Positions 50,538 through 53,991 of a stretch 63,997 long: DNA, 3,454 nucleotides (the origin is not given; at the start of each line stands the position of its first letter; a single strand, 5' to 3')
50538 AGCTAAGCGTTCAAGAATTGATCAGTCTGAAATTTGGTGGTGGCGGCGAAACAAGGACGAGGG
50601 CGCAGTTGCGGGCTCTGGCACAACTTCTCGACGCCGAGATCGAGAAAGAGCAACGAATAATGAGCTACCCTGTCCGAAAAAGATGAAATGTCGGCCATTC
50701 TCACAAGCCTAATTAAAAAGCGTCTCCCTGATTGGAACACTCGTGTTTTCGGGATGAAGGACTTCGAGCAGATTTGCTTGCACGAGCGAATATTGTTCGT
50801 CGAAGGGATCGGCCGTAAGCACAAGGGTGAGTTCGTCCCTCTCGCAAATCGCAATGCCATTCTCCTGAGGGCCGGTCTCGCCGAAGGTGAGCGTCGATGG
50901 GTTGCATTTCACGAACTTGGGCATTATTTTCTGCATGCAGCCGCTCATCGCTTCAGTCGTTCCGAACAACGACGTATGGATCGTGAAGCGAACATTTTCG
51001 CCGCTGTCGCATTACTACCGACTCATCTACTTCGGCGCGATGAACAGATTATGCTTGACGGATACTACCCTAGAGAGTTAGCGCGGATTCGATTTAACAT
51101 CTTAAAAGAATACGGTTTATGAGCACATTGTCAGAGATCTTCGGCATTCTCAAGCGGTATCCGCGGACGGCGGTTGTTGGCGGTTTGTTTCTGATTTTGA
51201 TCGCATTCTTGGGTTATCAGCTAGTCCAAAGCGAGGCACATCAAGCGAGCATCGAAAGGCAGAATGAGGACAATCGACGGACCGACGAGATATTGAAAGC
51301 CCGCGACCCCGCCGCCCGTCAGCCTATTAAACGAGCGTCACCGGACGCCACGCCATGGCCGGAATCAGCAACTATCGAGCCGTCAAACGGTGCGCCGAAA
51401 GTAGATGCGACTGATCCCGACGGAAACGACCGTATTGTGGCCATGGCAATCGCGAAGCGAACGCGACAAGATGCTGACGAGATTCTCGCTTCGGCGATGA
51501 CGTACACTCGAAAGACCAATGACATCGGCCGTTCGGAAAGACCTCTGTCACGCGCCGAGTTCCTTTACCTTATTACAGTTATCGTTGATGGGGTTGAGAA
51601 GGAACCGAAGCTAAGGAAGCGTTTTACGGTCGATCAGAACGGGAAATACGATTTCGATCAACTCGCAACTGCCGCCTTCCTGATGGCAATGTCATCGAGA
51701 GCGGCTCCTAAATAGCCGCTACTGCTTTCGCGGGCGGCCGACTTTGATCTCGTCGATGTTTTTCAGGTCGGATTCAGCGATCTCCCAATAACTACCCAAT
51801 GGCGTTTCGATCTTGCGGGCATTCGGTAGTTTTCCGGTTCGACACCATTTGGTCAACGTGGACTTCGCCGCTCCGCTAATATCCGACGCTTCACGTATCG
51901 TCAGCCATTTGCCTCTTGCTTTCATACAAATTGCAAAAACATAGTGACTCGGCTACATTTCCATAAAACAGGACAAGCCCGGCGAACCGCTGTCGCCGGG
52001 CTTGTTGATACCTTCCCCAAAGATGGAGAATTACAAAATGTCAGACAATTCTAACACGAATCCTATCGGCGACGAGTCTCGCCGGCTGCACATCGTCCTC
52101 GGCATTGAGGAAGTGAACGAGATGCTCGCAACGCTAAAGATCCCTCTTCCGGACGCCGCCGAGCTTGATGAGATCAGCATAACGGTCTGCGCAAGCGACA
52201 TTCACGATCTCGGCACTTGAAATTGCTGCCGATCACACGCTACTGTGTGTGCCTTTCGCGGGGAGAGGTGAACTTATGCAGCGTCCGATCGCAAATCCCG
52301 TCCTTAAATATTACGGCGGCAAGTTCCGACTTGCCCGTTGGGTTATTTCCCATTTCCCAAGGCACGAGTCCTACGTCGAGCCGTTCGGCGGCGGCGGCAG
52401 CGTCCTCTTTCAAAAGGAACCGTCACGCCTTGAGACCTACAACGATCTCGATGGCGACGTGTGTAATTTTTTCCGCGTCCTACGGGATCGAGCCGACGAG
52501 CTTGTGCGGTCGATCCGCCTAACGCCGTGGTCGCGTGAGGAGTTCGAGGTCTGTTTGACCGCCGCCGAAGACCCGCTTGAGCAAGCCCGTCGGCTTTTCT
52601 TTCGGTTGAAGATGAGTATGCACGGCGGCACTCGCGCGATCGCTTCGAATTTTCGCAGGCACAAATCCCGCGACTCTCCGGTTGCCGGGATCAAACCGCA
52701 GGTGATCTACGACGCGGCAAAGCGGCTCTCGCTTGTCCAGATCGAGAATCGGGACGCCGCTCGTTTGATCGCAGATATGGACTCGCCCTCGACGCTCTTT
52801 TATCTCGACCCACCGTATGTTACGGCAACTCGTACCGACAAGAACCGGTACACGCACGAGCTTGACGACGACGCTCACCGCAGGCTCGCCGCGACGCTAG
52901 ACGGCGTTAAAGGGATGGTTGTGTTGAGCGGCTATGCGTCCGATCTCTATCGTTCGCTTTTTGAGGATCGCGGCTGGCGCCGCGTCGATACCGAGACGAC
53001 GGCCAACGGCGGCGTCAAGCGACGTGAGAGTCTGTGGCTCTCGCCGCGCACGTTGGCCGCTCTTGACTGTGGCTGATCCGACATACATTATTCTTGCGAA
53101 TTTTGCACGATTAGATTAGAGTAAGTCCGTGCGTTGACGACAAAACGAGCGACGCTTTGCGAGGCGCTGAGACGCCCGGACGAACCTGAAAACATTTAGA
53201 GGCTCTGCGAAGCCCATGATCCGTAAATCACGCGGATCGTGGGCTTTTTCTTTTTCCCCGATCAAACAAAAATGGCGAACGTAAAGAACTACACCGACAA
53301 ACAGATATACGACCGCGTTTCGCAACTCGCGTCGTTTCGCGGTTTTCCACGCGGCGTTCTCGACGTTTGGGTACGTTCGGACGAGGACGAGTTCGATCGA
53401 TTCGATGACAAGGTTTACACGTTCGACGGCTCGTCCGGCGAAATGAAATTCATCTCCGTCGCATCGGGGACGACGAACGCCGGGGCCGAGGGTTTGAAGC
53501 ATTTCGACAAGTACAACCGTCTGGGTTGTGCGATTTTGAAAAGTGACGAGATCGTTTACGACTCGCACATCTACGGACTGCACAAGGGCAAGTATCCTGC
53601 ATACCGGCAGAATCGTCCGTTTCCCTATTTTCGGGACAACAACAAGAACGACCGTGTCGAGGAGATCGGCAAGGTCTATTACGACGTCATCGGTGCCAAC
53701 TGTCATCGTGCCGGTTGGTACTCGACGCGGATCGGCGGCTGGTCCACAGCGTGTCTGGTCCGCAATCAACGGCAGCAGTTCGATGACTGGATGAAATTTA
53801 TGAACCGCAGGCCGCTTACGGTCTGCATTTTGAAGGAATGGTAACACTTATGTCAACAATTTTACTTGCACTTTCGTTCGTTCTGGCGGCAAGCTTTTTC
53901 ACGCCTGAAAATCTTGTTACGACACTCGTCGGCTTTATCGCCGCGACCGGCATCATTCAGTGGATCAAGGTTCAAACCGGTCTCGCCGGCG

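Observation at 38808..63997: Atypical genome architecture: immunity switch mid-genome and morphogenesis split over two divergent arms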

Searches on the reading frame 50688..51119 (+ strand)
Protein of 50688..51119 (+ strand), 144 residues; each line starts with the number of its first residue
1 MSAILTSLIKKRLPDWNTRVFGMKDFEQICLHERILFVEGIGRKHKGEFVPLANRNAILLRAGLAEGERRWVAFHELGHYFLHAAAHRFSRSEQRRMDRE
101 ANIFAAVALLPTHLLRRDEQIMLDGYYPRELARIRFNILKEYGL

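Call 48: search_protein_families(library=phrogs, max_evalue=0.001, proteins=[window:50688-51119:+])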
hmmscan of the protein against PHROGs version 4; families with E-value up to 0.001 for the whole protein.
window:50688-51119:+ (144 aa): 3 families
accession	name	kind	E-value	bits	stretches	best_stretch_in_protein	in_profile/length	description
phrog_87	-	other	9.4e-13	49.4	1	22-128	39-143/227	metallo-protease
phrog_1914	-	unknown function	1.8e-08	35.4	1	53-117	78-149/222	-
phrog_2439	-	transcription regulation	1.1e-07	32.1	1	66-118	194-248/367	transcriptional regulator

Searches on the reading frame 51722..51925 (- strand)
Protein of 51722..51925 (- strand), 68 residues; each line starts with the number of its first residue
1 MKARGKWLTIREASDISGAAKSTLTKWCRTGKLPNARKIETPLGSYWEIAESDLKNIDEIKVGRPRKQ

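Call 48: search_protein_families(library=phrogs, max_evalue=0.001, proteins=[window:51722-51925:-])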
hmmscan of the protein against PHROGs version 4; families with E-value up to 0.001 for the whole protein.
window:51722-51925:- (68 aa): 3 families
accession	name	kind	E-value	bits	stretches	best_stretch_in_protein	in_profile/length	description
phrog_10045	-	DNA, RNA and nucleotide metabolism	1.8e-05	25.5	1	5-54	18-63/74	HTH DNA binding protein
phrog_66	-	integration and excision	0.0001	23.1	1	6-57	92-139/412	excisionase and transcriptional regulator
phrog_2907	-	integration and excision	0.00062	21.2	1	6-48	5-47/117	excisionase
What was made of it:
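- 51719..52005 (-): 68-aa HTH_17/excisionase-like gene on the opposite strand (51719-51925) and a 13-bp GC-rich hairpin (51973-52005), lying between the immunity genes and Dam. phrog_10045 and phrog_66 (call 48).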

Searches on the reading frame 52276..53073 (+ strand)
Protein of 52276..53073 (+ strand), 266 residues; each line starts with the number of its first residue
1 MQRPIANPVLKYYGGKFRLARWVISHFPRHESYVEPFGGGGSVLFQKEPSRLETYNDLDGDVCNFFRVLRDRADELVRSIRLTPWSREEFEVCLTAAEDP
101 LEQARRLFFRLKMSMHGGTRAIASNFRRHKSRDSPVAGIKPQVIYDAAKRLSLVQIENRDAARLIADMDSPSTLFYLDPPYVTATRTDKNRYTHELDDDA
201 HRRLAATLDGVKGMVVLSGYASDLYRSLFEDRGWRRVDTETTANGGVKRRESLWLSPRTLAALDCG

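Call 48: search_protein_families(library=phrogs, max_evalue=0.001, proteins=[window:52276-53073:+])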
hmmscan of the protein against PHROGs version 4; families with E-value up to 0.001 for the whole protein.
window:52276-53073:+ (266 aa): 4 families
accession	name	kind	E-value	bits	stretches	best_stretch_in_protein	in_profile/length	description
phrog_56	-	other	4.4e-70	238.7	1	1-258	56-324/647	DNA methyltransferase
phrog_1996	-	other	3.2e-24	86.6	1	141-256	24-140/150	DNA methyltransferase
phrog_23217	-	unknown function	1.5e-17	64.7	1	9-109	6-108/109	-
phrog_13242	-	unknown function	6.5e-16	59.3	1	9-184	28-200/450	-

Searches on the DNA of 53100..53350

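Call 81: search_rna_families(source=window, start=53100, end=53350, threshold=evalue, max_evalue=1)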
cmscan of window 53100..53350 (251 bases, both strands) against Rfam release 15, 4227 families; matches with E-value up to 1: 1.
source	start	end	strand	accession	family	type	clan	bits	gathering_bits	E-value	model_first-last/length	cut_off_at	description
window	53100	53162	+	RF01926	mir-981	Gene; miRNA;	-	15.3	51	0.12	25-86/86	5'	mir-981 microRNA precursor family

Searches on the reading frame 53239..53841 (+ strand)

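Call 10: search_protein_families(library=phrogs, max_evalue=0.001, proteins=[window:53239-53841:+])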
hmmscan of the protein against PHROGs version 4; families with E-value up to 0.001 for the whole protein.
window:53239-53841:+ (201 aa): 2 families
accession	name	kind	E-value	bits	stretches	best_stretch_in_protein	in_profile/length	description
phrog_3000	-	unknown function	3.9e-18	66.9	1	43-189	41-178/209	-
phrog_33083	-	lysis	0.00098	18.9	0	20-192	266-436/456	endolysin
